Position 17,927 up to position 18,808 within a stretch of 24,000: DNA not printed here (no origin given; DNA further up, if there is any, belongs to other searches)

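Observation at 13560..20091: Six-gene coupled operon joining a YnjBCD-type ABC importer to a TVP38/DedA protein, a YnjF-like CDP-alcohol phosphatidyltransferase and a flavoprotein disulfide reductase: candidate undescribed lipid head-group pathway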

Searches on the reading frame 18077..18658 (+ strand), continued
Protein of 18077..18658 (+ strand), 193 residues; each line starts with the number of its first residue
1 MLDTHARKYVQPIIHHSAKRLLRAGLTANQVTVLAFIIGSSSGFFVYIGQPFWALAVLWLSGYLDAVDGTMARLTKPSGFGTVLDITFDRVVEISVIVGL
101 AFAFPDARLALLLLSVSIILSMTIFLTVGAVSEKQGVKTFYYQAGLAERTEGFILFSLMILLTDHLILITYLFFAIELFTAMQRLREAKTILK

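Call 76: find_encoding_contigs(protein=P0342, flank=8000, max_places=2)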
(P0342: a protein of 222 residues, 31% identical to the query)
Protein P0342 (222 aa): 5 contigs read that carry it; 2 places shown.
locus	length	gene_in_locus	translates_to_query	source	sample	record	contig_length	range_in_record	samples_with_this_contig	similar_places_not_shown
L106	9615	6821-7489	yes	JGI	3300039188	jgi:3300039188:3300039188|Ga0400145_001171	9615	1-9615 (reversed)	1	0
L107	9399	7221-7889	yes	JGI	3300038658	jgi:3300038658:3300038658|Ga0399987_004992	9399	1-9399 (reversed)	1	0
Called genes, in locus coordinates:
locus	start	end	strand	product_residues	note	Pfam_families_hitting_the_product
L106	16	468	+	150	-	-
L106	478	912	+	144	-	-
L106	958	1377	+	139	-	-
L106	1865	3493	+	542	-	PF01663:Phosphodiest, PF00884:Sulfatase (faint)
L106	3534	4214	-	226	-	PF00588:SpoU_methylase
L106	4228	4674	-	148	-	-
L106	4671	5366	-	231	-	PF09335:VTT_dom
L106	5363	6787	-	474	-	PF00890:FAD_binding_2 (faint), PF01262:AlaDh_PNT_C (faint), PF01266:DAO (faint), PF07992:Pyr_redox_2, PF12831:FAD_oxidored, PF13738:Pyr_redox_3, PF00070:Pyr_redox, PF02852:Pyr_redox_dim, +3 more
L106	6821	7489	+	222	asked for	PF01066:CDP-OH_P_transf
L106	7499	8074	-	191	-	PF14512:TM1586_NiRdase (faint), PF00881:Nitroreductase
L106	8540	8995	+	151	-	-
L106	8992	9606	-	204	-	PF27164:Aq_493_lipo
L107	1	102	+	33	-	?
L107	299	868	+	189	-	-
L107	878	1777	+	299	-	PF04488:Gly_transf_sug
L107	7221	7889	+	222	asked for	PF01066:CDP-OH_P_transf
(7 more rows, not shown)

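Call 81: search_protein_families(library=ncbifam, proteins=[L099:4478-4885:+, L087:11261-11812:-, L091:9623-10228:+, L090:9648-10487:+, L100:6551-8008:+, L089:641-3235:+], max_evalue=0.00001)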
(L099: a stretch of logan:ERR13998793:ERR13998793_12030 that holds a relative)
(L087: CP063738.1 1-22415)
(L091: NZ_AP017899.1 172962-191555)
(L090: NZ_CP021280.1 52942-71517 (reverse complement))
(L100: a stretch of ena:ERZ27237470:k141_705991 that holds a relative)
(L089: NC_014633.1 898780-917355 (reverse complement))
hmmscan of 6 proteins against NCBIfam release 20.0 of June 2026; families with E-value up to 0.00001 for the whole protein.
L099:4478-4885:+ (135 aa): 2 families
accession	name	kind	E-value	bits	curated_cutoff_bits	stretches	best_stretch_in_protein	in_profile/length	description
TIGR01909.1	C_GCAxxG_C_C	subfamily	3.2e-17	62.7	47.4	1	16-122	2-113/120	C-GCAxxG-C-C family (seleno)protein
NF045669.1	DVU1555_fam_CGA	exception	6.3e-09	35.7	103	1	6-123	5-130/140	DVU_1555 family C-GCAxxG-C-C protein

L087:11261-11812:- (183 aa): 1 family
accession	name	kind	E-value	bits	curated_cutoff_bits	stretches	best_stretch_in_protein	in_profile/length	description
TIGR01926.1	peroxid_rel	subfamily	7.4e-16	58.4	81.8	1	9-166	8-167/178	peroxidase-related enzyme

L091:9623-10228:+ (201 aa): 4 families
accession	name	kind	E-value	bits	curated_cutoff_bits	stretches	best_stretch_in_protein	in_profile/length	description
TIGR01926.1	peroxid_rel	subfamily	7.9e-26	90.9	81.8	1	21-153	40-173/178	peroxidase-related enzyme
NF041238.1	AhpD_rel_CFYUT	equivalog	2.7e-14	53.2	175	1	38-166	215-347/357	alkylhydroperoxidase-related (seleno)protein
TIGR04030.1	perox_Avi_7169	hypoth_equivalog_domain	3.1e-13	50.2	233.15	1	41-148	71-179/185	alkylhydroperoxidase domain protein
TIGR00778.1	ahpD_dom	domain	7e-10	38.3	27.8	1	40-84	2-47/51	alkylhydroperoxidase AhpD family core domain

L090:9648-10487:+ (279 aa): 0 families

L100:6551-8008:+ (485 aa): 0 families

L089:641-3235:+ (864 aa): 32 families (the best 25 are shown)
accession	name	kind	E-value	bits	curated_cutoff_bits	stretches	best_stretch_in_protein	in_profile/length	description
NF045663.1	diclust_near_Sec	equivalog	5e-150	501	530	2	366-862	201-664/759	pyridine nucleotide-disulfide oxidoreductase/dicluster-binding protein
NF009410.0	PRK12771.1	subfamily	2.4e-126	422.6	516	1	18-558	41-557/566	NAD(P)-binding protein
NF009454.0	PRK12814.1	equivalog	1.3e-110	370.7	916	1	10-515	87-582/657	putative NADPH-dependent glutamate synthase small subunit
NF010590.0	PRK13984.1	equivalog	2e-103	346.6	946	2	26-430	197-609/611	putative oxidoreductase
TIGR01316.1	gltA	equivalog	1.2e-84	284.7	471.75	2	22-427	33-449/449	NADPH-dependent glutamate synthase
NF009414.0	PRK12778.1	equivalog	1.4e-79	268.3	1103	2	16-428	328-750/752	bifunctional dihydroorotate dehydrogenase B NAD binding subunit/NADPH-dependent glutamate synthase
TIGR01318.1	gltD_gamma_fam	subfamily_domain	1.8e-76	257.6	482.95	1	16-426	39-464/467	glutamate synthase, small subunit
NF009408.0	PRK12769.1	equivalog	4.5e-72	243.2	1003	1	18-427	226-651/659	formate-dependent uric acid utilization protein AegA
TIGR03315.1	Se_ygfK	equivalog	5.1e-72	242.7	835.3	1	26-559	446-936/1012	putative selenate reductase subunit YgfK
NF009413.0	PRK12775.1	equivalog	3.4e-67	227.1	1895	1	15-451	329-777/1006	putative trifunctional 2-polyprenylphenol hydroxylase/glutamate synthase subunit beta/ferritin domain-containing protein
TIGR01317.1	GOGAT_sm_gam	subfamily_domain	2.7e-65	221.1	447.7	1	13-431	38-482/485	glutamate synthase small subunit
NF009451.0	PRK12809.1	equivalog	2.2e-57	194.7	1154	1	24-421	216-628/639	formate-dependent uric acid utilization protein YgfT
NF009409.0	PRK12770.1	subfamily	1.1e-50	172.7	343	1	109-430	12-353/360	putative glutamate synthase subunit beta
NF009415.0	PRK12779.1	equivalog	3e-40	138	1519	1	27-420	210-619/944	putative bifunctional glutamate synthase subunit beta/2-polyprenylphenol hydroxylase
NF045599.1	bili_reduct_long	exception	2.9e-17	62.2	750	1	111-272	377-528/641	bilirubin reductase, long form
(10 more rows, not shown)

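Call 90: list_cluster_members(proteins=[P0243, P0248, P0251, P0256, P0263, P0268, P0276, P0285, P0292, P0306])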
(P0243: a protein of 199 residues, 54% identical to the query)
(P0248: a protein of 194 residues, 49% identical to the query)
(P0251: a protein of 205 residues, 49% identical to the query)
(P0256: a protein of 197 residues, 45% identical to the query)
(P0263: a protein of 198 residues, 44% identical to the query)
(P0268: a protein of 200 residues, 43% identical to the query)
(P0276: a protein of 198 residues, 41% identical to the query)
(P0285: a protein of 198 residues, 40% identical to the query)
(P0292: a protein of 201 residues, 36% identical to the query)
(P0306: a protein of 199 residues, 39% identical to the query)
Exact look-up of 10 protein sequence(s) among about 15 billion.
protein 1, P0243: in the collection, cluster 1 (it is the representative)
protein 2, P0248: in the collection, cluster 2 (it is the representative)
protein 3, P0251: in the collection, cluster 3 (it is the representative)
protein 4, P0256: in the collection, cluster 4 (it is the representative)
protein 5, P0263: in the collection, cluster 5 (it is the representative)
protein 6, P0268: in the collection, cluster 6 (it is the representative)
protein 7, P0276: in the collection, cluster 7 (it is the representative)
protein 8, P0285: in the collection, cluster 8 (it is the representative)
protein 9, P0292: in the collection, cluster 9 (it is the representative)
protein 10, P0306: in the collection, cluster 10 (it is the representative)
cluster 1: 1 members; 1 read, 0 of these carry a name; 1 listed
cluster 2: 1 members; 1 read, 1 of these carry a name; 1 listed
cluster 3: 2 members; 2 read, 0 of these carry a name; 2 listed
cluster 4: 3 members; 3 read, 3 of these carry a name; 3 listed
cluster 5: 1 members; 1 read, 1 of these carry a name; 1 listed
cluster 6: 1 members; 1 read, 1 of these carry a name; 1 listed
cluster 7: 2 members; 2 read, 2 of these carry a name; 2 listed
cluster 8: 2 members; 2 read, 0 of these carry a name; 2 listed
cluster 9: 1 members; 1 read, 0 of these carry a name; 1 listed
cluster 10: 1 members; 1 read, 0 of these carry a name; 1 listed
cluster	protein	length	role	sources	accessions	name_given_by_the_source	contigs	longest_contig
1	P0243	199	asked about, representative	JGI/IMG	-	-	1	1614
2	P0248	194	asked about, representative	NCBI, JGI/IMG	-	phosphatidylglycerophosphate synthase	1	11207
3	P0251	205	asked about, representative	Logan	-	-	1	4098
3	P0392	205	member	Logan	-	-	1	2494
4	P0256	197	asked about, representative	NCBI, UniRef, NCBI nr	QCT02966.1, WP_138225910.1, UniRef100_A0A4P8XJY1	CDP-alcohol phosphatidyltransferase [Paenibacillus algicola] | CDP-alcohol phosphatidyltransferase n=1 Tax=Paenibacillus algicola TaxID=2565926 ... | CDP-alcohol phosphatidyltransferase family protein [Paenibacillus algicola]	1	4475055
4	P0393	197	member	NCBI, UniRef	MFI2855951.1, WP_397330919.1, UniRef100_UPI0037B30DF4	CDP-alcohol phosphatidyltransferase family protein [Paenibacillus sp. JSM ZJ436] | CDP-alcohol phosphatidyltransferase family protein n=1 Tax=Paenibacillus sp. JSM ZJ436 ...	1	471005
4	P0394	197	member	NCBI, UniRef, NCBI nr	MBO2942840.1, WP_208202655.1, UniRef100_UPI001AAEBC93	CDP-alcohol phosphatidyltransferase family protein [Paenibacillus sp. F411] | CDP-alcohol phosphatidyltransferase family protein n=1 Tax=Paenibacillus sp. F411 ...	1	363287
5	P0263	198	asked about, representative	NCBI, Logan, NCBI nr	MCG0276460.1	MAG: CDP-alcohol phosphatidyltransferase family protein [Thermosediminibacteraceae ... | CDP-alcohol phosphatidyltransferase family protein [Thermosediminibacteraceae bacterium]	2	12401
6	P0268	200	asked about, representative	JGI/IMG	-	CDP-diacylglycerol--glycerol-3-phosphate 3-phosphatidyltransferase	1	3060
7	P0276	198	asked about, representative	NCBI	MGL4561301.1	MAG: CDP-alcohol phosphatidyltransferase family protein [Brevinema sp.]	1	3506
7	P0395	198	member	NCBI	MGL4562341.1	MAG: CDP-alcohol phosphatidyltransferase family protein [Brevinema sp.]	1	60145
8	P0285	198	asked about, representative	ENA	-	-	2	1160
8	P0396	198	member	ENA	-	-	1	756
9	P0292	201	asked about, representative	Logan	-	-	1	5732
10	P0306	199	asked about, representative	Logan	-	-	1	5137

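Call 91: find_encoding_contigs(protein=P0395, flank=8000, max_places=1)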
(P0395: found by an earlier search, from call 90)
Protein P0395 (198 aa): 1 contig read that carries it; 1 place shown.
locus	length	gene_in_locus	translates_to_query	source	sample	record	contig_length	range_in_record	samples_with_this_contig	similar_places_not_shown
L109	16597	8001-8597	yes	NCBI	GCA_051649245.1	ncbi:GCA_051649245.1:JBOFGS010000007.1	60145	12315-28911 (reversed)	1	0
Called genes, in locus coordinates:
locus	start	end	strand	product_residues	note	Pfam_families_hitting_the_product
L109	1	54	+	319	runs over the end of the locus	PF20511:PMI_typeI_cat, PF07883:Cupin_2 (faint), PF21621:MPI_cupin_dom (weak)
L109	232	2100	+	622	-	PF00359:PTS_EIIA_2, PF02302:PTS_IIB, PF25554:PTS_EIIB_BC_N (weak), PF02378:PTS_EIIC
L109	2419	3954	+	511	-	PF02378:PTS_EIIC, PF00367:PTS_EIIB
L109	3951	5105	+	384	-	PF00155:Aminotran_1_2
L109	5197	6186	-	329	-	PF01073:3Beta_HSD, PF01370:Epimerase, PF02719:Polysacc_synt_2, PF04321:RmlD_sub_bind, PF05368:NmrA, PF16363:GDP_Man_Dehyd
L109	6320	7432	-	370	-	PF01757:Acyl_transf_3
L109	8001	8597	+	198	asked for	PF01066:CDP-OH_P_transf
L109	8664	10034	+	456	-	PF00890:FAD_binding_2, PF01134:GIDA (weak), PF01266:DAO (weak), PF07992:Pyr_redox_2, PF12831:FAD_oxidored, PF13738:Pyr_redox_3, PF00070:Pyr_redox, PF02852:Pyr_redox_dim, +3 more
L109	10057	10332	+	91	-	PF02302:PTS_IIB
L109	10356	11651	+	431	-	PF03611:EIIC-GAT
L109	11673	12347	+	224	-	PF09335:VTT_dom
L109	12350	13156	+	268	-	PF04784:DUF547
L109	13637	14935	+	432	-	PF05525:Branch_AA_trans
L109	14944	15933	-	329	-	PF03480:DctP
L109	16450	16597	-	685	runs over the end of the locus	-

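Call 92: find_encoding_contigs(protein=P0263, flank=8000, max_places=1)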
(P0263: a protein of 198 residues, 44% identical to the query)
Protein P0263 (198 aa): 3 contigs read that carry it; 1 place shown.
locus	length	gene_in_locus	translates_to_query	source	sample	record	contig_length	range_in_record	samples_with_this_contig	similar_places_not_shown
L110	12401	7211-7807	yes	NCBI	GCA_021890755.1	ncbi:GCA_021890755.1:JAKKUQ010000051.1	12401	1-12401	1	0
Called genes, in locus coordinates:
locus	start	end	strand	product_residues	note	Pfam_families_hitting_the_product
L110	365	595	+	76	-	PF01206:TusA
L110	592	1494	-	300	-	PF00126:HTH_1, PF03466:LysR_substrate, PF12727:PBP_like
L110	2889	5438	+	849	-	PF14691:Fer4_20, PF07992:Pyr_redox_2, PF12831:FAD_oxidored (weak), PF13450:NAD_binding_8 (weak), PF13738:Pyr_redox_3, PF00070:Pyr_redox (weak), PF14691:Fer4_20 (weak), PF02754:CCG (weak), +3 more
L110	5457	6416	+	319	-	PF00581:Rhodanese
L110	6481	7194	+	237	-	PF09335:VTT_dom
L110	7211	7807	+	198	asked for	PF01066:CDP-OH_P_transf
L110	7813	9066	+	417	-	PF01547:SBP_bac_1, PF13416:SBP_bac_8, PF13343:SBP_bac_6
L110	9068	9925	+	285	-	PF00528:BPD_transp_1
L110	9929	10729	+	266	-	PF00528:BPD_transp_1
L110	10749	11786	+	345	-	PF00005:ABC_tran, PF13304:AAA_21 (faint), PF08402:TOBE_2 (weak)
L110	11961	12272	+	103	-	-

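Call 93: find_encoding_contigs(protein=P0248, flank=8000, max_places=1)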
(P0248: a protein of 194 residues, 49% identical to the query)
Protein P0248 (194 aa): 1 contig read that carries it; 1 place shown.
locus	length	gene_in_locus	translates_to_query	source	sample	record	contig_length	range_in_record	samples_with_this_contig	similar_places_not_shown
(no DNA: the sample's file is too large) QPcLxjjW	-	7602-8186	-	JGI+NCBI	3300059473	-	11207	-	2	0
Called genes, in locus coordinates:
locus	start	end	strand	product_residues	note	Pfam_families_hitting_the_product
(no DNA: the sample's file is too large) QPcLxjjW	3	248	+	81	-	PF02386:TrkH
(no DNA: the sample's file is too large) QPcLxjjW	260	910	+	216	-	PF09335:VTT_dom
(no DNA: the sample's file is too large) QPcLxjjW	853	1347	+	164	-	PF04134:DCC1-like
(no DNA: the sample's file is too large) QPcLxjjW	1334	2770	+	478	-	PF01134:GIDA (faint), PF01262:AlaDh_PNT_C (faint), PF07992:Pyr_redox_2, PF12831:FAD_oxidored (weak), PF13450:NAD_binding_8 (weak), PF13738:Pyr_redox_3, PF00070:Pyr_redox, PF02852:Pyr_redox_dim, +1 more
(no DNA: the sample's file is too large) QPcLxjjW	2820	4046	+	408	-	PF13416:SBP_bac_8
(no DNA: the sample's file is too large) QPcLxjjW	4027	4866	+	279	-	PF00528:BPD_transp_1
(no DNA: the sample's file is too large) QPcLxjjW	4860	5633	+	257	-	PF00528:BPD_transp_1 (weak)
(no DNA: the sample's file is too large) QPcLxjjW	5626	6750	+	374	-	PF00005:ABC_tran, PF13304:AAA_21 (faint)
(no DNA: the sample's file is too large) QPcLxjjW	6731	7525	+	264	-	PF10517:DM13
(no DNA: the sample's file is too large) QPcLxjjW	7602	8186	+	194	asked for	PF01066:CDP-OH_P_transf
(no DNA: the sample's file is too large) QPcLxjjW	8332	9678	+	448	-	-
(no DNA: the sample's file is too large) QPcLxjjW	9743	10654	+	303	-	PF00528:BPD_transp_1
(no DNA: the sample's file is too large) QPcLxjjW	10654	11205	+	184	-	?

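Call 94: predict_structure(alignment_id=A5)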
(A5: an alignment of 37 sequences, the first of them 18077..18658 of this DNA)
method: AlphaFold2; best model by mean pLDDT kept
length: 193 residues; sequences in the alignment: 37
mean_pLDDT: 85.4   pTM: 0.79
mean pLDDT of the five models: 85.4, 84.7, 83.5, 83.1, 80.6
residues with pLDDT >= 90: 98; 70-90: 72; 50-70: 14; < 50: 9
segments of 3 or more residues with pLDDT < 50: 1-3, 142-147
pLDDT, mean of each block of 10 residues (from residue 1): 59 92 93 93 96 95 90 81 84 93 96 92 82 70 50 88 95 91 85 77
secondary structure, 60 per line:
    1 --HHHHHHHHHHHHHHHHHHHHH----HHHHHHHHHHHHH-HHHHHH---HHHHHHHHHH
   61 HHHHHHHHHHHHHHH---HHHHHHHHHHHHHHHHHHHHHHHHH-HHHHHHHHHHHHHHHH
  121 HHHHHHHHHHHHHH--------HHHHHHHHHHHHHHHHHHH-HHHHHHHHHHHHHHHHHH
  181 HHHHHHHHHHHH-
elements in order: H3-23 H28-40 H42-47 H51-75 H79-103 H105-134 H143-161 H163-192

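Call 97: search_solved_structures(query=L090:9648-10487:+, max_evalue=1)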
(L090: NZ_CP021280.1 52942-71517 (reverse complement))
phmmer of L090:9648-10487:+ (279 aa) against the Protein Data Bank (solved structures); distinct sequences matched with E-value up to 1: 0.
